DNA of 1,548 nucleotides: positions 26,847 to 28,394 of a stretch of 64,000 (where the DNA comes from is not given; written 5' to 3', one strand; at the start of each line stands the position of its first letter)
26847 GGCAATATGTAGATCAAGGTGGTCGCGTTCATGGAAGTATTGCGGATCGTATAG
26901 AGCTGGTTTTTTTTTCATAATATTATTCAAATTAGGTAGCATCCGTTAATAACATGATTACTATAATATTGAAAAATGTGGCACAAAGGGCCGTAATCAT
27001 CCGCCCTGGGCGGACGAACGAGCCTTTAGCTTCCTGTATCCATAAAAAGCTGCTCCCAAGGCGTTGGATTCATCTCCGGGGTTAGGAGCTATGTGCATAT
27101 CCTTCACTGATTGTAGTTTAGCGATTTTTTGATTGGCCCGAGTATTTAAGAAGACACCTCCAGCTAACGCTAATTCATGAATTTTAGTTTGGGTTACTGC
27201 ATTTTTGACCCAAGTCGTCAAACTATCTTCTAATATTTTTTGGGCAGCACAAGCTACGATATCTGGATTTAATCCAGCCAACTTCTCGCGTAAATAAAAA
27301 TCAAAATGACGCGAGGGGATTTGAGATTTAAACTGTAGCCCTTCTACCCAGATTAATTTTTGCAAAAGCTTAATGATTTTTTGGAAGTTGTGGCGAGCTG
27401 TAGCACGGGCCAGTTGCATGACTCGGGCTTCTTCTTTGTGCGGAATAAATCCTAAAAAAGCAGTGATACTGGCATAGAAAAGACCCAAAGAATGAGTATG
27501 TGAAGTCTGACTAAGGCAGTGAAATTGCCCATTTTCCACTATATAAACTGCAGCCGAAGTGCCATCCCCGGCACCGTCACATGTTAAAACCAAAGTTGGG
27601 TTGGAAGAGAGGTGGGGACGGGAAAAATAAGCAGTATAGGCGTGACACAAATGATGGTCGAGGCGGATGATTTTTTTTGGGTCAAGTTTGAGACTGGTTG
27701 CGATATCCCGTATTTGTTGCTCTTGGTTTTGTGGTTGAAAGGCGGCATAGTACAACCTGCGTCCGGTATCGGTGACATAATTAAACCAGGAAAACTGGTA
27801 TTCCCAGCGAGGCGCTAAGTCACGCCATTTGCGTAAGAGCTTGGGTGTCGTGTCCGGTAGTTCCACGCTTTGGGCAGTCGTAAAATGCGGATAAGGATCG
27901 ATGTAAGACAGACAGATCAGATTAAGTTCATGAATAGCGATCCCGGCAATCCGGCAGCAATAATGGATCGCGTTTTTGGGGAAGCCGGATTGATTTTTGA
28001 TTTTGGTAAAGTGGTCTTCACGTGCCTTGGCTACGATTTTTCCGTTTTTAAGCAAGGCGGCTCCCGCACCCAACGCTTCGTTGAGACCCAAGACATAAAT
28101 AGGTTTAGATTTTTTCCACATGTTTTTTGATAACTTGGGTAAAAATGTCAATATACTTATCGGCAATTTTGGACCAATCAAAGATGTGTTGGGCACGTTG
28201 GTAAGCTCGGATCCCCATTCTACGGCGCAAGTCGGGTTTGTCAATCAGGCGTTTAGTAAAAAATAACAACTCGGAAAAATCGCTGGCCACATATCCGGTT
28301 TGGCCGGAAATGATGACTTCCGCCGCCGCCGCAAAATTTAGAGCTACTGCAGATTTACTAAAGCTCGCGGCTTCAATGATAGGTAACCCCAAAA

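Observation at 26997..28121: Truncated carbamoyltransferase (N-domain only) alongside a full-length paralog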

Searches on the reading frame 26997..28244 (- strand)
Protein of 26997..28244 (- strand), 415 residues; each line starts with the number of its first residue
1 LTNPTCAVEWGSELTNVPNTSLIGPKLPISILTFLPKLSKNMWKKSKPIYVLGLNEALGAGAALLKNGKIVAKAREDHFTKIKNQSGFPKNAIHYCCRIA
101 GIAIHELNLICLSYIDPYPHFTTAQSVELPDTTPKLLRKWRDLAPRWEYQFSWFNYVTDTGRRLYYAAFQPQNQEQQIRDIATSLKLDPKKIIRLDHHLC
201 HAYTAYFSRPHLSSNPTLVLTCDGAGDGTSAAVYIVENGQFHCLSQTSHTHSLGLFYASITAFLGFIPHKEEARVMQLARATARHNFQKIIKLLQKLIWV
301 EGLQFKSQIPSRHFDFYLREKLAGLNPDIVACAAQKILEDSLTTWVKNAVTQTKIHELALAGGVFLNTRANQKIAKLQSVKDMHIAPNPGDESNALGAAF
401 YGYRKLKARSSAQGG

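Call 3: search_protein_families(library=pfam, proteins=[window:26997-28244:-], max_evalue=0.01)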
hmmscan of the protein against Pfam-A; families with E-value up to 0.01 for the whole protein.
window:26997-28244:- (415 aa): 3 families
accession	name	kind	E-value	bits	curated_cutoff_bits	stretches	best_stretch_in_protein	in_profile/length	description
PF02543.21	Carbam_trans_N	-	2.2e-33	116.6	24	1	59-399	11-345/346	Carbamoyltransferase N-terminus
PF00814.31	TsaD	-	4.4e-07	30.3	24.8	1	190-380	82-243/264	tRNA N6-adenosine threonylcarbamoyltransferase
PF22521.2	HypF_C_2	-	9.5e-05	22.7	27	1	314-379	153-218/241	Carbamoyltransferase, Kae1-like Domain, second subdomain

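Call 7: find_homologous_proteins(query=window:26997-28121:-, max_evalue=0.00001)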
Query window:26997-28121:- (374 aa): 405 proteins with E <= 0.00001 among 4529 candidates; the best 120 are listed.
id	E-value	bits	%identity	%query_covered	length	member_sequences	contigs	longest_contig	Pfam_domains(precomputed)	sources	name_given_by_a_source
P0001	1.4e-255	866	100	100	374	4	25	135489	PF02543.22,PF00814.32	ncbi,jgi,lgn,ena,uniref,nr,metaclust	ncbi:MAG: Carbamoyltransferase [Candidatus Gottesmanbacteria bacterium GW2011_GWB1_43_11]|uniref:Car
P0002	8.3e-127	442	53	98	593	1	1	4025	PF02543.22,PF16861.11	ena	-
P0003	3.9e-126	440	55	99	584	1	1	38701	PF02543.22,PF16861.11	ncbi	-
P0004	3.7e-122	427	52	96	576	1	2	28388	PF02543.22,PF00814.32,PF16861.11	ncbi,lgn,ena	-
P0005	4.5e-122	426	50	99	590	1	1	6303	PF02543.22,PF16861.11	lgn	-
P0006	2.9e-119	417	52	96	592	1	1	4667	PF02543.22,PF16861.11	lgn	-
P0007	3.8e-119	417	50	98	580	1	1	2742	PF02543.22,PF00814.32,PF16861.11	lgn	-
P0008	5.5e-119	416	52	98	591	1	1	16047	PF02543.22,PF22521.3,PF16861.11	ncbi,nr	ncbi:hypothetical protein HY405_01660 [Candidatus Microgenomates bacterium]|nr:hypothetical protein 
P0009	2.5e-118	414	49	97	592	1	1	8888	PF02543.22,PF16861.11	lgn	-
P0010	3.4e-115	404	51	96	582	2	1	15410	PF02543.22,PF00814.32,PF16861.11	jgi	-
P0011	3.4e-115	404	50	97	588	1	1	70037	PF02543.22,PF16861.11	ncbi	-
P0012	8.2e-115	402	50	96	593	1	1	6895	PF02543.22,PF16861.11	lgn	-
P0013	2.5e-114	401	49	99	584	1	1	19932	PF02543.22,PF16861.11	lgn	-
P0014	6.0e-113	396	48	97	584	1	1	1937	PF02543.22,PF16861.11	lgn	-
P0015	1.6e-111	392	50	97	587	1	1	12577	PF02543.22,PF16861.11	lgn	-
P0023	5.8e-96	340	46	94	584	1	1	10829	PF02543.22,PF00814.32,PF16861.11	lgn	-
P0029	7.7e-55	205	37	95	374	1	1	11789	PF02543.22,PF22521.3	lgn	-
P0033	4.9e-51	193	36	96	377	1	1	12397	PF02543.22,PF22521.3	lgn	-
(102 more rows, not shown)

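Call 8: search_protein_families(library=ncbifam, proteins=[window:26997-28121:-], max_evalue=0.01)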
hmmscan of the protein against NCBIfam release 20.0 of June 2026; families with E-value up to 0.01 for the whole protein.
window:26997-28121:- (374 aa): 4 families
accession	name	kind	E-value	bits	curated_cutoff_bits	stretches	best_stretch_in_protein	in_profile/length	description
TIGR00329.1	gcp_kae1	subfamily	3.1e-07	29.9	207.8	1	143-345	94-292/305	tRNA (adenosine(37)-N6)-threonylcarbamoyltransferase complex transferase subunit TsaD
TIGR00143.1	hypF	equivalog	9.7e-07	27.3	466.1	1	205-339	586-714/741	carbamoyltransferase HypF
TIGR03723.1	T6A_TsaD_YgjD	equivalog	3.4e-06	26.4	296.1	1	149-347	102-295/314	tRNA (adenosine(37)-N6)-threonylcarbamoyltransferase complex transferase subunit TsaD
NF041651.1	nodul_NodU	equivalog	0.0059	15.4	1000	0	293-359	277-347/556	nodulation protein NodU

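Call 9: search_solved_structures(query=window:26997-28121:-, max_evalue=0.01, show_alignments=2)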
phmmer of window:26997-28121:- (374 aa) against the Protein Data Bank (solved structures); distinct sequences matched with E-value up to 0.01: 12.
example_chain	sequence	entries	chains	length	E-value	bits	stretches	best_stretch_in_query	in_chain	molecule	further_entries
7xb6_A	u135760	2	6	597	2.5e-14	56.9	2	142-363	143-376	Carbamoyltransferase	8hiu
7vzq_A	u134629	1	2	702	2.5e-13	53.6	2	146-255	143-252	GdmN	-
7vzu_A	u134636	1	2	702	2.6e-13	53.6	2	146-255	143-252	GdmN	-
7vyj_A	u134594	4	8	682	3e-13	53.4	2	146-255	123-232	GdmN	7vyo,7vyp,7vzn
7vx0_A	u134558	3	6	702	3.3e-13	53.2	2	146-255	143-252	GdmN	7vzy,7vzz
3vex_A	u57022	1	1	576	3.3e-12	49.9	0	151-225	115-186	O-carbamoyltransferase TobZ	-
3vf4_A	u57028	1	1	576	3.6e-12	49.8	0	151-225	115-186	O-carbamoyltransferase TobZ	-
3vf2_A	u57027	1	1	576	3.6e-12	49.8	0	151-225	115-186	O-carbamoyltransferase TobZ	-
3ver_A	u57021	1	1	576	3.6e-12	49.8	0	151-225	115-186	O-carbamoyltransferase TobZ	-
3vez_A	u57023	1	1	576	3.6e-12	49.8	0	151-225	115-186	O-carbamoyltransferase TobZ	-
9s2t_A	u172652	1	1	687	1.2e-11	48.1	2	151-361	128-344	Decarbamoylnovobiocin carbamoyltransferase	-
3ven_A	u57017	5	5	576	2.5e-11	47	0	151-225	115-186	O-carbamoyltransferase TobZ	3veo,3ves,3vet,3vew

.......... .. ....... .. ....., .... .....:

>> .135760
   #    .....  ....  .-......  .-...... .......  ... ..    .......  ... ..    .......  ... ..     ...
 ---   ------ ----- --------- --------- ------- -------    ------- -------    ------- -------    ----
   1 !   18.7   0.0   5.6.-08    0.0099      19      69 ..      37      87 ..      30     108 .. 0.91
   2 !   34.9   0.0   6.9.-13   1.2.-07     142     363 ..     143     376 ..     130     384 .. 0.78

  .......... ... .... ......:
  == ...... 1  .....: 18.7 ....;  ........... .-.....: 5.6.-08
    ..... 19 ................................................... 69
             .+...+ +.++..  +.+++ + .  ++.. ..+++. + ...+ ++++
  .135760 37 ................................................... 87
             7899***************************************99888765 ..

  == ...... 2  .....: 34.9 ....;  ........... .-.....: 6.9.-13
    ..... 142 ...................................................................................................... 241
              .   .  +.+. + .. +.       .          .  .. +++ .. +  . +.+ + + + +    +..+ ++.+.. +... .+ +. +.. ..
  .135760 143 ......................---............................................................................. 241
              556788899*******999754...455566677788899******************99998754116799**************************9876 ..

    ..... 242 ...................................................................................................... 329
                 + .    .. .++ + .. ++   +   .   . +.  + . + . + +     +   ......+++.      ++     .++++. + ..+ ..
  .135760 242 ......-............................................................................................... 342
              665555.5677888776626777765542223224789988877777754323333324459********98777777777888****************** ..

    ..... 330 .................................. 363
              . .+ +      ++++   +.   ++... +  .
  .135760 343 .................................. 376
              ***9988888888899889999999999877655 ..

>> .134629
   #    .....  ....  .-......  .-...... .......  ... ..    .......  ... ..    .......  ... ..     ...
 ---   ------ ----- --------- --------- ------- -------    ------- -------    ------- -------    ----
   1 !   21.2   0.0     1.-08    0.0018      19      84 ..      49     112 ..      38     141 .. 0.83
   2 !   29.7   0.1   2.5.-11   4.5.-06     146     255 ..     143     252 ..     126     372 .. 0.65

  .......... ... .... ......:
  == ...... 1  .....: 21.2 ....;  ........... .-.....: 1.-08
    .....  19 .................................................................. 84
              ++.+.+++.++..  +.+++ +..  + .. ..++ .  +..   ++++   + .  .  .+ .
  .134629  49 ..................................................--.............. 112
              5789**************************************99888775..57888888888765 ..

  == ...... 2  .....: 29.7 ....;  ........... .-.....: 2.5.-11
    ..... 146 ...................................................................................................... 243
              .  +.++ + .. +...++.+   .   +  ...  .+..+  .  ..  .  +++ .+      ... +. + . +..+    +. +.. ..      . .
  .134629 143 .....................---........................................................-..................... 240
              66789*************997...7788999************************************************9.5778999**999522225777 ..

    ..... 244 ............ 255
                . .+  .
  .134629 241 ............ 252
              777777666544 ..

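Call 12: find_encoding_contigs(protein=P0003, flank=6000, max_places=2)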
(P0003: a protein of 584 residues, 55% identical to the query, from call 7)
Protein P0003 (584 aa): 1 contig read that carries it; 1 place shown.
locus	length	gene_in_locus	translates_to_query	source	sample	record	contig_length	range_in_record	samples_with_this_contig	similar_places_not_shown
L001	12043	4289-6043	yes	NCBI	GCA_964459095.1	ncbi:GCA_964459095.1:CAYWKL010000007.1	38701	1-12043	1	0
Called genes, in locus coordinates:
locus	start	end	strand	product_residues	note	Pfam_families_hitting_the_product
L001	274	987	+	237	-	PF13489:Methyltransf_23, PF07021:MetW (weak), PF08241:Methyltransf_11, PF08242:Methyltransf_12 (weak), PF13649:Methyltransf_25, PF13847:Methyltransf_31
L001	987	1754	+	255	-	PF13489:Methyltransf_23, PF13847:Methyltransf_31, PF08241:Methyltransf_11, PF08242:Methyltransf_12 (weak), PF13649:Methyltransf_25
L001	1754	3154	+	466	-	PF13231:PMT_2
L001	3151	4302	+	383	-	PF13439:Glyco_transf_4, PF00534:Glycos_transf_1, PF13692:Glyco_trans_1_4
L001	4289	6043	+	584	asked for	PF02543:Carbam_trans_N, PF16861:Carbam_trans_C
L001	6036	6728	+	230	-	PF01209:Ubie_methyltran (weak), PF02353:CMAS (weak), PF03848:TehB (weak), PF13489:Methyltransf_23, PF13649:Methyltransf_25, PF13847:Methyltransf_31, PF08241:Methyltransf_11, PF08242:Methyltransf_12, +1 more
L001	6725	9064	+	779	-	PF13439:Glyco_transf_4, PF20706:GT4-conflict (weak), PF00534:Glycos_transf_1, PF13692:Glyco_trans_1_4, PF00534:Glycos_transf_1, PF13692:Glyco_trans_1_4, PF13524:Glyco_trans_1_2 (weak)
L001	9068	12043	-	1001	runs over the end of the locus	-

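Call 13: find_encoding_contigs(protein=P0029, flank=6000, max_places=2)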
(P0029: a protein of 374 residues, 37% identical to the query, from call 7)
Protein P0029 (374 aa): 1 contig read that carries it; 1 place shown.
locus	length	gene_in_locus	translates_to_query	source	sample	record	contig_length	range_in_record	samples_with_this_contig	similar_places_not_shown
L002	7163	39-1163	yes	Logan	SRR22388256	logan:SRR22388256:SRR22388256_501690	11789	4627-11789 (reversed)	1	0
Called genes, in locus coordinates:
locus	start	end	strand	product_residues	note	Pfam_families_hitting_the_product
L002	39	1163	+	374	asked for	PF02543:Carbam_trans_N, PF22521:HypF_C_2 (weak)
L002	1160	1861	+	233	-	PF02353:CMAS (weak), PF13489:Methyltransf_23, PF03141:Methyltransf_29 (weak), PF05175:MTS, PF13847:Methyltransf_31, PF08241:Methyltransf_11, PF08242:Methyltransf_12, PF13649:Methyltransf_25, +3 more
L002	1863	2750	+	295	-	PF00535:Glycos_transf_2, PF10111:Glyco_tranf_2_2 (weak), PF13641:Glyco_tranf_2_3, PF13632:Glyco_trans_2_3 (weak)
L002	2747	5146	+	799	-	PF13439:Glyco_transf_4, PF13579:Glyco_trans_4_4 (weak), PF20706:GT4-conflict, PF00534:Glycos_transf_1, PF13524:Glyco_trans_1_2 (faint), PF13692:Glyco_trans_1_4, PF00534:Glycos_transf_1, PF13692:Glyco_trans_1_4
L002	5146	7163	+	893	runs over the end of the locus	-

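Call 14: find_encoding_contigs(protein=P0033, flank=6000, max_places=2)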
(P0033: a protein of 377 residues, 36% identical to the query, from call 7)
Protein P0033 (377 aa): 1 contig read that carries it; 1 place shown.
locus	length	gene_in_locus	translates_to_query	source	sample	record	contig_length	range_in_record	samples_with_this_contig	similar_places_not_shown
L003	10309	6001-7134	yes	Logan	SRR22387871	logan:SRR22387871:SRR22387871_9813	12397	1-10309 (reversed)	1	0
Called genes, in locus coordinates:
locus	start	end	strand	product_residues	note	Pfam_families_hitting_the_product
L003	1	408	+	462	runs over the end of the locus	PF13231:PMT_2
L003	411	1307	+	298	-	PF00535:Glycos_transf_2, PF13506:Glyco_transf_21 (weak), PF13641:Glyco_tranf_2_3, PF13632:Glyco_trans_2_3 (weak)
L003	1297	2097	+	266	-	PF13489:Methyltransf_23, PF13847:Methyltransf_31, PF08241:Methyltransf_11, PF08242:Methyltransf_12, PF13649:Methyltransf_25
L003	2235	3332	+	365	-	PF13439:Glyco_transf_4, PF00534:Glycos_transf_1, PF13692:Glyco_trans_1_4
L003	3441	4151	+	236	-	PF05711:TylF, PF13578:Methyltransf_24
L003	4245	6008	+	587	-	PF02543:Carbam_trans_N, PF16861:Carbam_trans_C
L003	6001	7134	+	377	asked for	PF02543:Carbam_trans_N, PF22521:HypF_C_2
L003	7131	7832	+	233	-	PF13489:Methyltransf_23, PF03141:Methyltransf_29 (weak), PF05175:MTS (weak), PF01209:Ubie_methyltran (weak), PF13847:Methyltransf_31, PF08241:Methyltransf_11, PF08242:Methyltransf_12, PF13649:Methyltransf_25, +1 more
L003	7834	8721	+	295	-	PF00535:Glycos_transf_2, PF10111:Glyco_tranf_2_2 (weak), PF13641:Glyco_tranf_2_3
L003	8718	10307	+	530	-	?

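Call 20: list_cluster_members(proteins=[P0001])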
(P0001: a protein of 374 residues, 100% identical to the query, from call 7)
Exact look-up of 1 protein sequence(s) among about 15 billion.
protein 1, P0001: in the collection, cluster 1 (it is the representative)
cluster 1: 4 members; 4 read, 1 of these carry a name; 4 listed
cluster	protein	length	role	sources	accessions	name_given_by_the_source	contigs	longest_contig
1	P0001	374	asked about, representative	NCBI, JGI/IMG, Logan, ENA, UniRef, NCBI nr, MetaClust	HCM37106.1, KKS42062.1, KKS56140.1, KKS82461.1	MAG: Carbamoyltransferase [Candidatus Gottesmanbacteria bacterium GW2011_GWB1_43_11] | Carbamoyltransferase n=1 Tax=Candidatus Gottesmanbacteria bacterium GW2011_GWB1_43_11 ... | MAG: Carbamoyltransferase [Candidatus Gottesmanbacteria bacterium GW2011_GWA2_42_16]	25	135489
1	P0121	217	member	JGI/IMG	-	-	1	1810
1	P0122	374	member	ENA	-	-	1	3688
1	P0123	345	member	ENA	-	-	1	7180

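Call 22: find_encoding_contigs(protein=P0122, flank=3000, max_places=2)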
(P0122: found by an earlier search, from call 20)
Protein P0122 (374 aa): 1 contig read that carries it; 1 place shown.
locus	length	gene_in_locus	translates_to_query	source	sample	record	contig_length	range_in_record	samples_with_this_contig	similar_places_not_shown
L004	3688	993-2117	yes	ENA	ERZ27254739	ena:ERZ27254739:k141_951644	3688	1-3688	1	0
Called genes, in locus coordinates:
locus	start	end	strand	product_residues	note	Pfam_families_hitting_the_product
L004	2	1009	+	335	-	?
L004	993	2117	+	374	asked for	PF02543:Carbam_trans_N, PF00814:TsaD (weak)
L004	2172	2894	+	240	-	PF02353:CMAS (faint), PF03848:TehB (weak), PF13489:Methyltransf_23, PF13847:Methyltransf_31, PF08241:Methyltransf_11, PF08242:Methyltransf_12, PF13649:Methyltransf_25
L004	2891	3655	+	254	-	PF05050:Methyltransf_21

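Call 23: find_encoding_contigs(protein=P0123, flank=5000, max_places=2)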
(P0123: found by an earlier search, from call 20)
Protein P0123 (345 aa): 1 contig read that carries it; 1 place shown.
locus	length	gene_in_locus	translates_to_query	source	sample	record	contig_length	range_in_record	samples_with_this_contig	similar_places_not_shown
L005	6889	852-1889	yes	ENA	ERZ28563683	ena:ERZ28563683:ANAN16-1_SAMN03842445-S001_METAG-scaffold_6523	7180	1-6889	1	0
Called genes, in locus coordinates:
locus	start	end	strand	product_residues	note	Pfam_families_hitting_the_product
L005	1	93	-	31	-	?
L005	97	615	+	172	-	-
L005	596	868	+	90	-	-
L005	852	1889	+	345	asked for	PF02543:Carbam_trans_N, PF00814:TsaD (weak)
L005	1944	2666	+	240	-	PF02353:CMAS (faint), PF03848:TehB (weak), PF13489:Methyltransf_23, PF13847:Methyltransf_31, PF08241:Methyltransf_11, PF08242:Methyltransf_12, PF13649:Methyltransf_25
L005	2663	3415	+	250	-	-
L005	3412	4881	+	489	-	-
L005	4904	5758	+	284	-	PF20706:GT4-conflict, PF00534:Glycos_transf_1, PF13692:Glyco_trans_1_4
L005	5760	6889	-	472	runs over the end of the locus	?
